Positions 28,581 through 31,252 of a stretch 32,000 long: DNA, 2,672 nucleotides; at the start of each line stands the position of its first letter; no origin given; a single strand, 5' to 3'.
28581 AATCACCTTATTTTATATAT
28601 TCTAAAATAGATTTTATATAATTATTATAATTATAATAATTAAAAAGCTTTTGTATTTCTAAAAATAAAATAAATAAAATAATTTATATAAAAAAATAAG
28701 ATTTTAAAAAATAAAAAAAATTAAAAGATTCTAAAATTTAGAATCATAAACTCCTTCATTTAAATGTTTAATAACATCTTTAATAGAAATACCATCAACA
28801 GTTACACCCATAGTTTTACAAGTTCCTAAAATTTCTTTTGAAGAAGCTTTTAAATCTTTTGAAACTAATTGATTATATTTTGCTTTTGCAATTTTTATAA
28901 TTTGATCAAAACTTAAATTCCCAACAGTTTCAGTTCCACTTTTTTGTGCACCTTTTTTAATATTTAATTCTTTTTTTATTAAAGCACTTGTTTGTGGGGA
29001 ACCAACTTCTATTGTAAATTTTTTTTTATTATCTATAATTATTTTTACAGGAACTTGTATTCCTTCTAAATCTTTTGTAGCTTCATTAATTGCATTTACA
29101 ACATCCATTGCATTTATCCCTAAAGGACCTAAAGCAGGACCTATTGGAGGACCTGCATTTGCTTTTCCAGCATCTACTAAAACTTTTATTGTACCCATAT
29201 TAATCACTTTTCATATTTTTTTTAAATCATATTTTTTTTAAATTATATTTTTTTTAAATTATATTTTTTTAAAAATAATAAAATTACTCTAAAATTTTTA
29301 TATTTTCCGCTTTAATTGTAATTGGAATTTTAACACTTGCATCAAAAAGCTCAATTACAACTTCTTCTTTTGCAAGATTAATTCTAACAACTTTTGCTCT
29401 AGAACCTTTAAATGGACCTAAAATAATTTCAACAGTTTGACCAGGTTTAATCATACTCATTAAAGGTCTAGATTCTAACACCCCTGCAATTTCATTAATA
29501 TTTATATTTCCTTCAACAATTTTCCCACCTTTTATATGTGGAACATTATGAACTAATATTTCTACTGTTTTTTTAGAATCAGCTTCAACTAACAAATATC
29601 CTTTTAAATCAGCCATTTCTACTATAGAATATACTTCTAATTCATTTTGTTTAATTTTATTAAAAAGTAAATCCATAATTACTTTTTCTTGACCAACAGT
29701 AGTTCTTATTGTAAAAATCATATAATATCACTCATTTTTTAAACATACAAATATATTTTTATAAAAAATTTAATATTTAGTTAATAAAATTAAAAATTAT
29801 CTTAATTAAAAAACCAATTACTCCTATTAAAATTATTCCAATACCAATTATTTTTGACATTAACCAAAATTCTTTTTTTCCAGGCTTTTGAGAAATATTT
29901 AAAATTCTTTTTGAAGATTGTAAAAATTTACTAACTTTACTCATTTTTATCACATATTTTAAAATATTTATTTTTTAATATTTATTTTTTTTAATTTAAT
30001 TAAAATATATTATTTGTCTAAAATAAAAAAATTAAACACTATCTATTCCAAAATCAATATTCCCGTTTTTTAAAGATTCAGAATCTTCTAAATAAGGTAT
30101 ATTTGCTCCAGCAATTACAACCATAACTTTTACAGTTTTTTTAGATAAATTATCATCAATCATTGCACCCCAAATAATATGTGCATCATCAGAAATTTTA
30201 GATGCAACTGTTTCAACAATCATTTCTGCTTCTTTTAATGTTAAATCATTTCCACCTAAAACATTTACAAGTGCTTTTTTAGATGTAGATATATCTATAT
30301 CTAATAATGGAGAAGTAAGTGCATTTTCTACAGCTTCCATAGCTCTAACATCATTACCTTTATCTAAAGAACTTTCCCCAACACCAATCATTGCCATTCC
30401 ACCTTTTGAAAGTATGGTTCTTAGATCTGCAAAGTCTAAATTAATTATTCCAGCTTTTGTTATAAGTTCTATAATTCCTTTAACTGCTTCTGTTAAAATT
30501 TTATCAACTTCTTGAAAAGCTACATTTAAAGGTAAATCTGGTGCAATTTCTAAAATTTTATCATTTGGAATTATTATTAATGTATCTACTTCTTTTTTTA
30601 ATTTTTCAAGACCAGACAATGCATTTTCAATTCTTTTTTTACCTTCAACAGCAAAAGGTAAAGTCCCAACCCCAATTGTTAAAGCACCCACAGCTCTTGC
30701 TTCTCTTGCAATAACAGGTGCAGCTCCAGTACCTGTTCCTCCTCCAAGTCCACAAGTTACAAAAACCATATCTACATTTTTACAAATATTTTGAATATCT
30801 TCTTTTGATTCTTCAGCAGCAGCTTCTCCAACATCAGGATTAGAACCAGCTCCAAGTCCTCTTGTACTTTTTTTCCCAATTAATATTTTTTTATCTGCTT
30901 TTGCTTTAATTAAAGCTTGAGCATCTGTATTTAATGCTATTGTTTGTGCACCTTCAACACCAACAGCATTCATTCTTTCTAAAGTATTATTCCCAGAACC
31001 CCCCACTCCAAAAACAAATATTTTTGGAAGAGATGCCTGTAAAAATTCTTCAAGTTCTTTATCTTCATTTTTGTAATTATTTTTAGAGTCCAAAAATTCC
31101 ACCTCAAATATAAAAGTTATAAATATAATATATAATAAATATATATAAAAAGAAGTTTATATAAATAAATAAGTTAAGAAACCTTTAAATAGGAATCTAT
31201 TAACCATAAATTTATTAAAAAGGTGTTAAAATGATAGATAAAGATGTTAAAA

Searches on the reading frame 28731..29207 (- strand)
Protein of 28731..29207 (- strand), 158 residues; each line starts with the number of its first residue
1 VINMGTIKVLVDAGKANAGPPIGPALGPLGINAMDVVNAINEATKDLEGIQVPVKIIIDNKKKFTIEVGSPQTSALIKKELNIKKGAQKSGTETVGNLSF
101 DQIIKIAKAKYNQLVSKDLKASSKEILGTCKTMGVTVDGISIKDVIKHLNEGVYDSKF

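Call 11: search_protein_families(library=pfam, proteins=[window:28731-29207:-], max_evalue=0.001)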
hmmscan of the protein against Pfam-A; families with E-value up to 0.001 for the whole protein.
window:28731-29207:- (158 aa): 2 families
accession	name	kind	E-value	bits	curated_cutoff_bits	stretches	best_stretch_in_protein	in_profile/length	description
PF03946.19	Ribosomal_L11_N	-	3.7e-25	87.9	32.9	1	7-64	1-58/58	Ribosomal protein L11, N-terminal domain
PF00298.24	Ribosomal_L11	-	1e-22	80.8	21.4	1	70-137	2-69/69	Ribosomal protein L11, RNA binding domain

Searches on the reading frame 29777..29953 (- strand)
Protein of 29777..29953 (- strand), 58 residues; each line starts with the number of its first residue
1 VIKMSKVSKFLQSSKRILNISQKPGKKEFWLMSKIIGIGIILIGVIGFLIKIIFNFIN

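Call 64: search_protein_families(library=ncbifam, proteins=[window:29777-29953:-], max_evalue=0.001)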
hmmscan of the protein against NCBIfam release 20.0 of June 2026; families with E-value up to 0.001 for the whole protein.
window:29777-29953:- (58 aa): 8 families
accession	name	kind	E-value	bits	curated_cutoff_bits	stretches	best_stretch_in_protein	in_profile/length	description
NF006909.0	PRK09400.1-4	equivalog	2.7e-20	71.9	86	1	4-56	5-57/61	preprotein translocase subunit SecE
TIGR00327.1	secE_euk_arch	equivalog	7.5e-16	57.7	36.2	1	4-57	3-56/61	protein translocase SEC61 complex subunit gamma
NF006907.0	PRK09400.1-2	equivalog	2.2e-14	53.2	99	1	3-57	18-72/78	preprotein translocase subunit SecE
NF006908.0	PRK09400.1-3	equivalog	8.7e-14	51.1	97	1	3-54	11-62/71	preprotein translocase subunit SecE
NF006910.0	PRK09400.1-6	equivalog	1.9e-11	44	96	1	10-57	6-53/57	preprotein translocase subunit SecE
NF006911.0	PRK09400.2-2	equivalog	3.2e-07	30.5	106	1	15-55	39-79/82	preprotein translocase subunit SecE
NF006912.0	PRK09400.2-3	equivalog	1.2e-05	25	126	1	13-52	23-62/69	preprotein translocase subunit SecE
NF006906.0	PRK09400.1-1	equivalog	2.7e-05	23.6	95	1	12-57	15-60/62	preprotein translocase subunit SecE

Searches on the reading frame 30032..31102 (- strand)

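Call 11: search_protein_families(library=pfam, proteins=[window:30032-31102:-], max_evalue=0.001)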
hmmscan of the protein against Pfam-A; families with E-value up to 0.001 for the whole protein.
window:30032-31102:- (356 aa): 2 families
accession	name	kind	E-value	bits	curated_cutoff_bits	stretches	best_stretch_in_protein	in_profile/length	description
PF00091.31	Tubulin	-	5.7e-47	160.9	33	1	27-187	1-189/190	Tubulin/FtsZ family, GTPase domain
PF12327.13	FtsZ_C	-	2.8e-28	98.5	27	1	235-332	1-93/95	FtsZ family, C-terminal domain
